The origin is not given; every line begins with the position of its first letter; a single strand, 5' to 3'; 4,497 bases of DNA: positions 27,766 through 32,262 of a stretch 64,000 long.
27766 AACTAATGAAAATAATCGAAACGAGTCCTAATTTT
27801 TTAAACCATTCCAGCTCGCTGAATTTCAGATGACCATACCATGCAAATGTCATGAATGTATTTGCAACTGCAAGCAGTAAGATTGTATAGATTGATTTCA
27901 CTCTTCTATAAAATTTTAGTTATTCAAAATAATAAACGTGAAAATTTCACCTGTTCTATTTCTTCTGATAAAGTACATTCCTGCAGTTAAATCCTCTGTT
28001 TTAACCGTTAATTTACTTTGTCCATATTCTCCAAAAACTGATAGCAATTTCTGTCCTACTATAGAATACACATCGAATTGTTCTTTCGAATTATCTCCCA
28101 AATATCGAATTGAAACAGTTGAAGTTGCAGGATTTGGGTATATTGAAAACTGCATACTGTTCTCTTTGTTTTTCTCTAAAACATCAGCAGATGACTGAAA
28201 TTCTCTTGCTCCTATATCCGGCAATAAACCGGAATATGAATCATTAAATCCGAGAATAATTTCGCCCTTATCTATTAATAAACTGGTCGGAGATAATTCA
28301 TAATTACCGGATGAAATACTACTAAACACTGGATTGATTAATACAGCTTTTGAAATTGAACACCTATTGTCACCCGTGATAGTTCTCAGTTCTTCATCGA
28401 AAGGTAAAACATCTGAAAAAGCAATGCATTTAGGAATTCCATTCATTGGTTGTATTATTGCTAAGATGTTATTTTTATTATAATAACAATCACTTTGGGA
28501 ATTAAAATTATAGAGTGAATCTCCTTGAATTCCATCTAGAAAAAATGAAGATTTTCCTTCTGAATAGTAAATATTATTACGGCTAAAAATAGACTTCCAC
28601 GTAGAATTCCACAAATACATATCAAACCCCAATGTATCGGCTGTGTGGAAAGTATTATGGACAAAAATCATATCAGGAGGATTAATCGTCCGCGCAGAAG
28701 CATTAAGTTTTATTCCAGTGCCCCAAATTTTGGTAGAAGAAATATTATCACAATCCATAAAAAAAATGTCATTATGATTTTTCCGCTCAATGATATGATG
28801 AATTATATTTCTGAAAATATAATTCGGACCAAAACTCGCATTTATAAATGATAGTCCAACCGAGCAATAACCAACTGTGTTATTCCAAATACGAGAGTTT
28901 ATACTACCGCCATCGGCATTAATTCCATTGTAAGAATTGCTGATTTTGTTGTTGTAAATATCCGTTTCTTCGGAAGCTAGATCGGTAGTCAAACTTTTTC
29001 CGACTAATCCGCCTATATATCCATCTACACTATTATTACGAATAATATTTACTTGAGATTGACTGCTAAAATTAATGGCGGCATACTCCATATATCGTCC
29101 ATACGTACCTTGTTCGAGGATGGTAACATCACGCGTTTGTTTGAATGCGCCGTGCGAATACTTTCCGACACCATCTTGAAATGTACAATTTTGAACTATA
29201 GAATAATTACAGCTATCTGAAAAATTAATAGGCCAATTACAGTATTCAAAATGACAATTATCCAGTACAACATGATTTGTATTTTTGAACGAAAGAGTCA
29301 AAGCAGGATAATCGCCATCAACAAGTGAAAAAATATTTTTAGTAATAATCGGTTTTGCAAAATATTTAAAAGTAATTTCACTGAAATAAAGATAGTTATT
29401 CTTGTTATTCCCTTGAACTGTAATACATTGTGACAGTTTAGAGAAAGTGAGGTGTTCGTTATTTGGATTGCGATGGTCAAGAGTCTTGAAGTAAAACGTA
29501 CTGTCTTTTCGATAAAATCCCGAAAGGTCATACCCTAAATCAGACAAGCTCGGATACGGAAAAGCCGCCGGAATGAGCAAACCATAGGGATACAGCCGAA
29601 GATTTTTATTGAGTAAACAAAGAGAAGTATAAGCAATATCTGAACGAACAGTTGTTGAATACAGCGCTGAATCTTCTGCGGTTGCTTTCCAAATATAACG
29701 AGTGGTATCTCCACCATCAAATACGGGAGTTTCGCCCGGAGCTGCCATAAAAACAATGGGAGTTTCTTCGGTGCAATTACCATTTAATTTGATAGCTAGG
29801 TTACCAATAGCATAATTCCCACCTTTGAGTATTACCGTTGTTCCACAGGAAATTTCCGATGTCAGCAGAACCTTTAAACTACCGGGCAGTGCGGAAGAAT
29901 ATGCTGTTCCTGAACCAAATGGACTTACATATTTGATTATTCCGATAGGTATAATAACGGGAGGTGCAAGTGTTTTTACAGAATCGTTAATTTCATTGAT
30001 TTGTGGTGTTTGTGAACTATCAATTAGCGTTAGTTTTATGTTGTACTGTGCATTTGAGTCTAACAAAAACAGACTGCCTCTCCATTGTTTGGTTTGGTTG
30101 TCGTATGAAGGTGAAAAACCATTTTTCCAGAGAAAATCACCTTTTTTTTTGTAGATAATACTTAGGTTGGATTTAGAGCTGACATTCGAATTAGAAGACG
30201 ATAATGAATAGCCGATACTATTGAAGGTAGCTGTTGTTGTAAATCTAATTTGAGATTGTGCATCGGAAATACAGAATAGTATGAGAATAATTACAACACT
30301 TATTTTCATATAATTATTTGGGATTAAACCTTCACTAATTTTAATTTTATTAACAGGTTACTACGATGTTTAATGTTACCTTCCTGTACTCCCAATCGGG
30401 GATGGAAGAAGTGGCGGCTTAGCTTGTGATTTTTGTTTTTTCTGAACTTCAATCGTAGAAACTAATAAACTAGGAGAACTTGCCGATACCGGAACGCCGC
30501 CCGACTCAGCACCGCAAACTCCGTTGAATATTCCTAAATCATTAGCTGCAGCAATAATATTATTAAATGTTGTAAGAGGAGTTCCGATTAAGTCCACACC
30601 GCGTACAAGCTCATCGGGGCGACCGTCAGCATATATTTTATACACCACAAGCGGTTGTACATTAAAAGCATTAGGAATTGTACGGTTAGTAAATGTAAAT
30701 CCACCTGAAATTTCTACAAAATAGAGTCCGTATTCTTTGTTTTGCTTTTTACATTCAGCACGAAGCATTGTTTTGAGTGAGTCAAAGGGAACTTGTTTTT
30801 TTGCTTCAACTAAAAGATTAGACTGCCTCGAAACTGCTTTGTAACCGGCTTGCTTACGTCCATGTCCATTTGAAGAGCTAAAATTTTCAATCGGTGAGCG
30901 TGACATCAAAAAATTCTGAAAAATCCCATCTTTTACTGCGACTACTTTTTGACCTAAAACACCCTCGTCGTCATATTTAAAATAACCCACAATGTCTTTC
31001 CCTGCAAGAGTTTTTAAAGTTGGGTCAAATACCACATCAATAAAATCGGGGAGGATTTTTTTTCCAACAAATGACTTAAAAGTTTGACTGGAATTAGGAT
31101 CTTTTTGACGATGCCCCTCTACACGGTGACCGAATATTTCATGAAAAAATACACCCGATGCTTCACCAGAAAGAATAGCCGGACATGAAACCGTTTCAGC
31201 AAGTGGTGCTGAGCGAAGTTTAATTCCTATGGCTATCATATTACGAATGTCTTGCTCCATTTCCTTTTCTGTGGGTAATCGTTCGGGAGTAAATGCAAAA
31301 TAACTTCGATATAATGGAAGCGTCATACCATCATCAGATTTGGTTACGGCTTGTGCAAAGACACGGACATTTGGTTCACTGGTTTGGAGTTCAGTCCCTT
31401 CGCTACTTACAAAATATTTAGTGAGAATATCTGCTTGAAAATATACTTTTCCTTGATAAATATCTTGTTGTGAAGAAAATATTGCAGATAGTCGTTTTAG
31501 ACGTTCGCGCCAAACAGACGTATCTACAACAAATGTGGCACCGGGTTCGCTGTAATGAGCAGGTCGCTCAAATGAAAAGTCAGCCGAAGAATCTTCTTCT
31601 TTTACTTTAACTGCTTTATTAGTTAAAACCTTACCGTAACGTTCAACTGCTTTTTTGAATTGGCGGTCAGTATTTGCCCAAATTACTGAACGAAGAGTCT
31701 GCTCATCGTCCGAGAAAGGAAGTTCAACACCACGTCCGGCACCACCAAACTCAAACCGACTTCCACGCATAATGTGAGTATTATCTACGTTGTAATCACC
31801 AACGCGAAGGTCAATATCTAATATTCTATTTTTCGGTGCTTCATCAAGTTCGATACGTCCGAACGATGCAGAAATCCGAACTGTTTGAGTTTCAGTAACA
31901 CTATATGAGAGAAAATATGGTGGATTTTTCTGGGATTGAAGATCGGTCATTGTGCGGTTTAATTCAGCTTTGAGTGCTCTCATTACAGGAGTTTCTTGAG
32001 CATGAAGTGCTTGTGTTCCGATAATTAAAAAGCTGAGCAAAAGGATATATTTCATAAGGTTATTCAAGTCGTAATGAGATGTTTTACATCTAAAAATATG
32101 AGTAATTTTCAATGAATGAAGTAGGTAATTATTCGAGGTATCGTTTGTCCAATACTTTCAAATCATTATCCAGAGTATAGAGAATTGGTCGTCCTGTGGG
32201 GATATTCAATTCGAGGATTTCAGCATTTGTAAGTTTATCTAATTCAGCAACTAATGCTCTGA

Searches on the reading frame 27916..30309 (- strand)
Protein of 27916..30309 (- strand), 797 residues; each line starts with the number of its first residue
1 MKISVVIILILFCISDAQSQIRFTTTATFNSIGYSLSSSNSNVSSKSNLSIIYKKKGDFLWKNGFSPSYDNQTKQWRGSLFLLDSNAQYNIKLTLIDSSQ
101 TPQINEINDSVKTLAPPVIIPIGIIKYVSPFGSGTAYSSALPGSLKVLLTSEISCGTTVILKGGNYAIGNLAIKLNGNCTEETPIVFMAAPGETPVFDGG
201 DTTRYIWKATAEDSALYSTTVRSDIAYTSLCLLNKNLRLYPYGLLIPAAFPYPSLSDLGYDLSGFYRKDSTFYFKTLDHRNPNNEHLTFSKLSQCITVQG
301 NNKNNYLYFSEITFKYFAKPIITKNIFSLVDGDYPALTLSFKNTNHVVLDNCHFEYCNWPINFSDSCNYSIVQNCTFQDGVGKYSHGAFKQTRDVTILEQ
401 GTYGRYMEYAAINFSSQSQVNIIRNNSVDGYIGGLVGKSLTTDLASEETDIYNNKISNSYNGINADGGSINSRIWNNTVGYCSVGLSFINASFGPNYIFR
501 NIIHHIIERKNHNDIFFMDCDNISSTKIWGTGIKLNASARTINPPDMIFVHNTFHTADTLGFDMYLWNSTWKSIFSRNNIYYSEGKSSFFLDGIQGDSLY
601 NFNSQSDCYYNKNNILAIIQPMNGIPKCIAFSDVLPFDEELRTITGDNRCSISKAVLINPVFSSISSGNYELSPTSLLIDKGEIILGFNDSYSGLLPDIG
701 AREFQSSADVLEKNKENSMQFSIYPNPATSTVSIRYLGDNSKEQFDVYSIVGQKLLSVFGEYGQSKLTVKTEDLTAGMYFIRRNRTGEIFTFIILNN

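Call 31: search_protein_families(library=pfam, proteins=[window:27916-30309:-], max_evalue=0.0001)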
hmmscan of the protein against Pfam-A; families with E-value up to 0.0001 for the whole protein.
window:27916-30309:- (797 aa): 1 family
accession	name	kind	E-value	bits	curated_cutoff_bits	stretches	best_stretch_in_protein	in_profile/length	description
PF18962.6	Por_Secre_tail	-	8.9e-10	39.2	27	1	723-787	1-66/75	Secretion system C-terminal sorting domain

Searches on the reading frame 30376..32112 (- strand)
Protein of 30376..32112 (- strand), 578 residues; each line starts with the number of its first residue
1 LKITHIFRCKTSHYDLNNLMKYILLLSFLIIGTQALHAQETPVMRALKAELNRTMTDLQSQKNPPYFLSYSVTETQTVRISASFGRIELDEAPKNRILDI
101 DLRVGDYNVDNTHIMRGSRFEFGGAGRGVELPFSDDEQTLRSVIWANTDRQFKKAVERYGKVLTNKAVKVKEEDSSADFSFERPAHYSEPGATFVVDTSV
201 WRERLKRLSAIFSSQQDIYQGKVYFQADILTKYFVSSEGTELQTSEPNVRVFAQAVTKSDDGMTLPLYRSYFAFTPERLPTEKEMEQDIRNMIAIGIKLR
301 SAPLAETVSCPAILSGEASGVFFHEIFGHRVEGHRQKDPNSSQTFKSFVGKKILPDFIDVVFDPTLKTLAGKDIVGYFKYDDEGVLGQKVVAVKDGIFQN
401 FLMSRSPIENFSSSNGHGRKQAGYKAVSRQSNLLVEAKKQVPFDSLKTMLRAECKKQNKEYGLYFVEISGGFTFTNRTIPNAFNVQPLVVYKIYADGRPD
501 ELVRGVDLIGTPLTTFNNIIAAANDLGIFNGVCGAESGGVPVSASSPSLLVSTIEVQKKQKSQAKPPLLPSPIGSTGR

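Call 31: search_protein_families(library=pfam, proteins=[window:30376-32112:-], max_evalue=0.0001)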
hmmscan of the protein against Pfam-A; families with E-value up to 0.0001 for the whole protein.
window:30376-32112:- (578 aa): 1 family
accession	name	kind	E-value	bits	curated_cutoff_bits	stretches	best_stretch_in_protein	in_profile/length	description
PF19289.4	PmbA_TldD_3rd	-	3.3e-28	98.8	22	1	309-557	3-219/220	PmbA/TldA metallopeptidase C-terminal domain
